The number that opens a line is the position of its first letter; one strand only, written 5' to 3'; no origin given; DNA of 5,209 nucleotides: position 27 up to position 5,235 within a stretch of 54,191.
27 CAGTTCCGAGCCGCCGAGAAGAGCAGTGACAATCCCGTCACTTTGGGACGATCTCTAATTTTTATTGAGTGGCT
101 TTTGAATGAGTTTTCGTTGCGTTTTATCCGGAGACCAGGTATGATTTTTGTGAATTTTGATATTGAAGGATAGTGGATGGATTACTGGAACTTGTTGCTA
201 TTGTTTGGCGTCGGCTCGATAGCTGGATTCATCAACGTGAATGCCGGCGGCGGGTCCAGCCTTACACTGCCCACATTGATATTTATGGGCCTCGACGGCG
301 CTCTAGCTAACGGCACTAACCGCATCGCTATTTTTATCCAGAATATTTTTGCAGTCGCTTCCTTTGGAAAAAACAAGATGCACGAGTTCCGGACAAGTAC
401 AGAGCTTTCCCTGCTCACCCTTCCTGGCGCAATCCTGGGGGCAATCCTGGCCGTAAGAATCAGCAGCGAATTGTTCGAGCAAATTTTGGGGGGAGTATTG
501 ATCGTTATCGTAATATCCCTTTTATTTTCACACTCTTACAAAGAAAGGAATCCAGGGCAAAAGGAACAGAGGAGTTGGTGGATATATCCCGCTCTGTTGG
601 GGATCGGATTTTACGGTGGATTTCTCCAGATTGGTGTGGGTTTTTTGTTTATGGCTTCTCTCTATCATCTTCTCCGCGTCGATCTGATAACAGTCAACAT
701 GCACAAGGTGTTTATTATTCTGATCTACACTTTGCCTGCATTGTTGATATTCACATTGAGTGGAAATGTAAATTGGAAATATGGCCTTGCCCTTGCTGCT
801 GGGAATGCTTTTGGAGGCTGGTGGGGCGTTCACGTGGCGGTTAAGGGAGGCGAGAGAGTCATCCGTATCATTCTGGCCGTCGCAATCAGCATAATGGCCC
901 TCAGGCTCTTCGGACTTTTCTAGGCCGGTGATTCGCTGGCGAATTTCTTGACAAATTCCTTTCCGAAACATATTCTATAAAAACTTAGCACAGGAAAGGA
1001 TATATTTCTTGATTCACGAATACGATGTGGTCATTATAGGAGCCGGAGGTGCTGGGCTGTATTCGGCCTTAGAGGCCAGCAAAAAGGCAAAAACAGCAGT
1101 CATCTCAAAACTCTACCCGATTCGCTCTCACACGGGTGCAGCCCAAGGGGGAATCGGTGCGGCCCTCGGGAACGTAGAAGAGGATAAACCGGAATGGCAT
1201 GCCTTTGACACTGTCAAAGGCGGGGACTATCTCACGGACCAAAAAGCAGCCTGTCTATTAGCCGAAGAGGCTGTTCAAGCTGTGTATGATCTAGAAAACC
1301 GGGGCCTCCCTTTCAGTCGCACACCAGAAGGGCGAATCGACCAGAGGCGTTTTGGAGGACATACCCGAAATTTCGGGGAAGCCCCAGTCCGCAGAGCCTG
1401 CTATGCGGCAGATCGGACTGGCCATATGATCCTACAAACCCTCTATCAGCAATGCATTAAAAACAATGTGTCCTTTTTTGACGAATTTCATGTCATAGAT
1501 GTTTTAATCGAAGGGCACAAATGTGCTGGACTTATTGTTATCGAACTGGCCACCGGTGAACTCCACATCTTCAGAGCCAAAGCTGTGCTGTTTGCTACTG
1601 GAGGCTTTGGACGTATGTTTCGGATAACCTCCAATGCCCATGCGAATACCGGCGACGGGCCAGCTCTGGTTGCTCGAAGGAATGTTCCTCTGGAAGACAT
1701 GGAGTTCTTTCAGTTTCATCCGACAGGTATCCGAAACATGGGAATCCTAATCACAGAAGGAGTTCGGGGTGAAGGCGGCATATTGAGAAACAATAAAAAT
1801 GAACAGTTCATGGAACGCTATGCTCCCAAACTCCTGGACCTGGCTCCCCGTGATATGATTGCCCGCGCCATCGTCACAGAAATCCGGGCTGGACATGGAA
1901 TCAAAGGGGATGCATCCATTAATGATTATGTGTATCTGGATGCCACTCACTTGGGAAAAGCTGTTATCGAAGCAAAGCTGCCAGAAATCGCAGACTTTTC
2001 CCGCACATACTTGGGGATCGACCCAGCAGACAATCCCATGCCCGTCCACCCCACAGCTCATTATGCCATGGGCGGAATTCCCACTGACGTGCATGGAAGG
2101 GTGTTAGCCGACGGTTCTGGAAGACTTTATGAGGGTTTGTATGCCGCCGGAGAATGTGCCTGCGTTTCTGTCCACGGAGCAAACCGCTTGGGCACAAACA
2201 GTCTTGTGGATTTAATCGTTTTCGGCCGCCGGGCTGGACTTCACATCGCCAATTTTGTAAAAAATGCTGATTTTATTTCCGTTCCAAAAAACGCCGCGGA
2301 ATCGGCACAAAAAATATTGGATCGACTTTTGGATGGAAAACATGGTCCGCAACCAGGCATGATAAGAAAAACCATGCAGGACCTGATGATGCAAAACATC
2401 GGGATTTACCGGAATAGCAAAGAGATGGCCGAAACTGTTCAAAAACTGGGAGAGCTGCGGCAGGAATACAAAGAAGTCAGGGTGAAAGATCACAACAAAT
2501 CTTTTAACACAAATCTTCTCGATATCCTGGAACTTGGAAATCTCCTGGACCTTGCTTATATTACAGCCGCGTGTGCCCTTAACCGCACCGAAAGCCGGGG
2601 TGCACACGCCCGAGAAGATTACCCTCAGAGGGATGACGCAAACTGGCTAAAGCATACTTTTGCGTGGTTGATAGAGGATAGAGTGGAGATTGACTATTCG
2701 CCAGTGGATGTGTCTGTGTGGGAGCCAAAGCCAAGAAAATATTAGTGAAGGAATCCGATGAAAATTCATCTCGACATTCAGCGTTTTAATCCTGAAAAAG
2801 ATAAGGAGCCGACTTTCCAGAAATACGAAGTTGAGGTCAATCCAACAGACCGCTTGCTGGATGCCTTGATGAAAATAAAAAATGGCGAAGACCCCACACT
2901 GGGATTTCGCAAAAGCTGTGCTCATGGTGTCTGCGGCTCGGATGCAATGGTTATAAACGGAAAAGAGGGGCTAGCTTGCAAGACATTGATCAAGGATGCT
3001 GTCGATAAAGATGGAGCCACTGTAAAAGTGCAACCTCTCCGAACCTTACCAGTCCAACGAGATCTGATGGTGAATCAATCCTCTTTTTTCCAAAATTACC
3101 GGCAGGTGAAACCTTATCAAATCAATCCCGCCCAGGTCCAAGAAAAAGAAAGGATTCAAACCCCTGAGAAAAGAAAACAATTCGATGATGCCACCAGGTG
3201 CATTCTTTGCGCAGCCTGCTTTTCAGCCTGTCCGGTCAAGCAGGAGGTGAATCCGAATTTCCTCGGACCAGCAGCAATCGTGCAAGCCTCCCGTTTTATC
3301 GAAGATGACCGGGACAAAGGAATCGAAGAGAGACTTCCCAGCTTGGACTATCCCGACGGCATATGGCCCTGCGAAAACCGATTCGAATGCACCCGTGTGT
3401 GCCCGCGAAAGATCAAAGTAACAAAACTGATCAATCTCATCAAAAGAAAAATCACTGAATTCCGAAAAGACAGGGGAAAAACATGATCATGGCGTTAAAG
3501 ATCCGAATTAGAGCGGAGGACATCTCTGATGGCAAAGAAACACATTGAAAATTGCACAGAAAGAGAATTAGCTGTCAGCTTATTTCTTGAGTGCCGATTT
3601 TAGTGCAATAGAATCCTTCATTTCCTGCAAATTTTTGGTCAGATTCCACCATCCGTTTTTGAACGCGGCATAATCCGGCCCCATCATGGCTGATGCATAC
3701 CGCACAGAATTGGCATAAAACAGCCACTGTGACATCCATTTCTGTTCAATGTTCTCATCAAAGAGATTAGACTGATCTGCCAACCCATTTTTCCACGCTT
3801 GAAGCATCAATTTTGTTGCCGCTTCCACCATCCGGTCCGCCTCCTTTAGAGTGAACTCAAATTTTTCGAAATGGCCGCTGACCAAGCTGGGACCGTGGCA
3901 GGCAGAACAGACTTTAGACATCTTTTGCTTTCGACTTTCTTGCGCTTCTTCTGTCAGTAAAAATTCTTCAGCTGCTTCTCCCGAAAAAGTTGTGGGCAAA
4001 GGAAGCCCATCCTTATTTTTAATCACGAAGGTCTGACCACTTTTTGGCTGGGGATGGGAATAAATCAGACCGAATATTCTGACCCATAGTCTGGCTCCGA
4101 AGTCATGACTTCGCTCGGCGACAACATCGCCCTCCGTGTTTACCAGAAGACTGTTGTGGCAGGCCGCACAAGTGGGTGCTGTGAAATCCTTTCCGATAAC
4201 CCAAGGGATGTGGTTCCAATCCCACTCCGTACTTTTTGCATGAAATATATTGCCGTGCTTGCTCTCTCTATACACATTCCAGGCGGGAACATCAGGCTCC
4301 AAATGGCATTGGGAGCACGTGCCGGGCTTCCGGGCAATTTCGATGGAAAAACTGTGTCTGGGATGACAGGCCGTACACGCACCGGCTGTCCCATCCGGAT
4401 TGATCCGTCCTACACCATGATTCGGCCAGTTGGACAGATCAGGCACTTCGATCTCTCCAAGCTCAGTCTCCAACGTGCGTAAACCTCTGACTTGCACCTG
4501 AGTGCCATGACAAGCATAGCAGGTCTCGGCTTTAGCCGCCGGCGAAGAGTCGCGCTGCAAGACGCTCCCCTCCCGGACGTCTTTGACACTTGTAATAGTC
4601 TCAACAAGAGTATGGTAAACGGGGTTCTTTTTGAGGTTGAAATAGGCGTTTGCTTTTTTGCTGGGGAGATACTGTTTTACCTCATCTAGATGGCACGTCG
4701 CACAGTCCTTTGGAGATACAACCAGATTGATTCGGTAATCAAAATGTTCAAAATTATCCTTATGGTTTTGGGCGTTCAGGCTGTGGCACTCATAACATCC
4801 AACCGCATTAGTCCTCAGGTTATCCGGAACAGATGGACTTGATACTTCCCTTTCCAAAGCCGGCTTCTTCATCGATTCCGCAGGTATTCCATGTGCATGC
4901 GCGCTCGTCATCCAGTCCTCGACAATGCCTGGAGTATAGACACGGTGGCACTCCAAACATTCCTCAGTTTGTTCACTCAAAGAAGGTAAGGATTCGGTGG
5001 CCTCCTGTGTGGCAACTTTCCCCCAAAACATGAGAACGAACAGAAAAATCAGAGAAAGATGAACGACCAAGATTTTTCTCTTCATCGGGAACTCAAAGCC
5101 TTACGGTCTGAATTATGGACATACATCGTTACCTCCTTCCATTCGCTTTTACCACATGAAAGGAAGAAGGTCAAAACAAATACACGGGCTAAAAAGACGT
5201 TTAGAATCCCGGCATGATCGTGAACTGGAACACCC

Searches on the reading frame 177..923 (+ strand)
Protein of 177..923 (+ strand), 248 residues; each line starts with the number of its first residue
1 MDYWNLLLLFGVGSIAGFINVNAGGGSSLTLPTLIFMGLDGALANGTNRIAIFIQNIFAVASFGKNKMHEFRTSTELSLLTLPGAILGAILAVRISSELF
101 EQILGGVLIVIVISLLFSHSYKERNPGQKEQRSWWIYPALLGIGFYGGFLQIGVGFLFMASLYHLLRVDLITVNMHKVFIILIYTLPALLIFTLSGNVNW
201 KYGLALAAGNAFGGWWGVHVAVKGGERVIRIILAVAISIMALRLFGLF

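Call 53: search_protein_families(library=pfam, proteins=[window:177-923:+], max_evalue=0.00001)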
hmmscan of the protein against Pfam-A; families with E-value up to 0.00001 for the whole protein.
window:177-923:+ (248 aa): 1 family
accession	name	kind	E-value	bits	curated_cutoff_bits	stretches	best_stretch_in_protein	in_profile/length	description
PF01925.25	TauE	-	1.8e-44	152.6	32.6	1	9-244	1-237/237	Sulfite exporter TauE/SafE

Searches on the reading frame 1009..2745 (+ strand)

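Call 53: search_protein_families(library=pfam, proteins=[window:1009-2745:+], max_evalue=0.00001)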
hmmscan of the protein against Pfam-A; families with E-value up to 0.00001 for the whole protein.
window:1009-2745:+ (578 aa): 5 families
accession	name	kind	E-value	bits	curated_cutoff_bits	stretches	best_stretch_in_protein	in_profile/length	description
PF00890.30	FAD_binding_2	-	4.4e-107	359.3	20.4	1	6-399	1-414/414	FAD binding domain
PF02910.25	Succ_DH_flav_C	-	3.2e-46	156.9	20.8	1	453-578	1-130/130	Fumarate reductase flavoprotein C-term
PF01266.30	DAO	-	4.2e-09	36.8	27.9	1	6-204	1-209/353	FAD dependent oxidoreductase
PF07992.20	Pyr_redox_2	-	1.1e-06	28.7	26.1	0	5-208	1-118/291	Pyridine nucleotide-disulphide oxidoreductase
PF03486.20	HI0933_like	-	4e-06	26.9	50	0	6-32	2-29/244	HI0933-like protein Rossmann domain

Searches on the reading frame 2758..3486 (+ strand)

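Call 53: search_protein_families(library=pfam, proteins=[window:2758-3486:+], max_evalue=0.00001)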
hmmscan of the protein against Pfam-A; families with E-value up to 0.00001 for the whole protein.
window:2758-3486:+ (242 aa): 5 families
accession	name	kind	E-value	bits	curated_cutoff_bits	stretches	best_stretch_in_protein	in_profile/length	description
PF13085.11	Fer2_3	-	9.9e-33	112.8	27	1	5-112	2-107/107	2Fe-2S iron-sulfur cluster binding domain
PF13183.11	Fer4_8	-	4.3e-10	40.4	27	1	145-219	2-68/68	4Fe-4S dicluster domain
PF13237.11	Fer4_10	-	3.1e-08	33.9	25.5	1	143-216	4-53/53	4Fe-4S dicluster domain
PF13187.11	Fer4_9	-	4e-06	27.2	27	0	124-161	13-50/52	4Fe-4S dicluster domain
PF12838.12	Fer4_7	-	6.8e-06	26.9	27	0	137-161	27-51/52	4Fe-4S dicluster domain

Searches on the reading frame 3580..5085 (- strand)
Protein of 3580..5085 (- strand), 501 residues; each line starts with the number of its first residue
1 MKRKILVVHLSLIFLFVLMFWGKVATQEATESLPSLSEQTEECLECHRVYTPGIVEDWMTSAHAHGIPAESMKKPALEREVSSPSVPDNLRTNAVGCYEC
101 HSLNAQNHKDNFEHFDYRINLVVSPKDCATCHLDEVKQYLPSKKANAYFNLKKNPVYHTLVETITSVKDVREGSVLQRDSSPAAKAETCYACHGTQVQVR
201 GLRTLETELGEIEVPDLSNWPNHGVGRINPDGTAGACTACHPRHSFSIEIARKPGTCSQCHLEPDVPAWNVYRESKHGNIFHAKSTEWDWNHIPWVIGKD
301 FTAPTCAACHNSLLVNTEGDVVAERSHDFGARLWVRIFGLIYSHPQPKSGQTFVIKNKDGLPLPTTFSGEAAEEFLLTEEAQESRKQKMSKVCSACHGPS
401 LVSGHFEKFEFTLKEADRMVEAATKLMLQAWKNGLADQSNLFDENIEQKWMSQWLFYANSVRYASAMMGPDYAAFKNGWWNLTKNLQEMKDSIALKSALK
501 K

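Call 53: search_protein_families(library=pfam, proteins=[window:3580-5085:-], max_evalue=0.00001)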
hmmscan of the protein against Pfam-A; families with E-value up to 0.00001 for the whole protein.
window:3580-5085:- (501 aa): 5 families
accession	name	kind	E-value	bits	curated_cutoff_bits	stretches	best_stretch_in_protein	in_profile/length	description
PF13447.11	Multi-haem_cyto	-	3.2e-17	63.1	21.9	1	236-311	97-174/269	Seven times multi-haem cytochrome CxxCH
PF14522.11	Cytochrome_C7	-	5.8e-11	42.5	24.8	0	179-261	6-66/67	Cytochrome c7 and related cytochrome c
PF13435.11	Cytochrome_C554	-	2.7e-09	38.3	20.8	0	128-206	2-68/84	Cytochrome c554 and c-prime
PF22113.1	Mtrc-MtrF_II-IV_dom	-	2.1e-06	27.8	30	0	97-243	9-129/176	Outer membrane cytochrome MtrC/MtrF-like, domains II/IV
PF09699.15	Paired_CXXCH_1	-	4e-06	26.9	20.6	0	183-196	26-39/41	Doubled CXXCH motif (Paired_CXXCH_1)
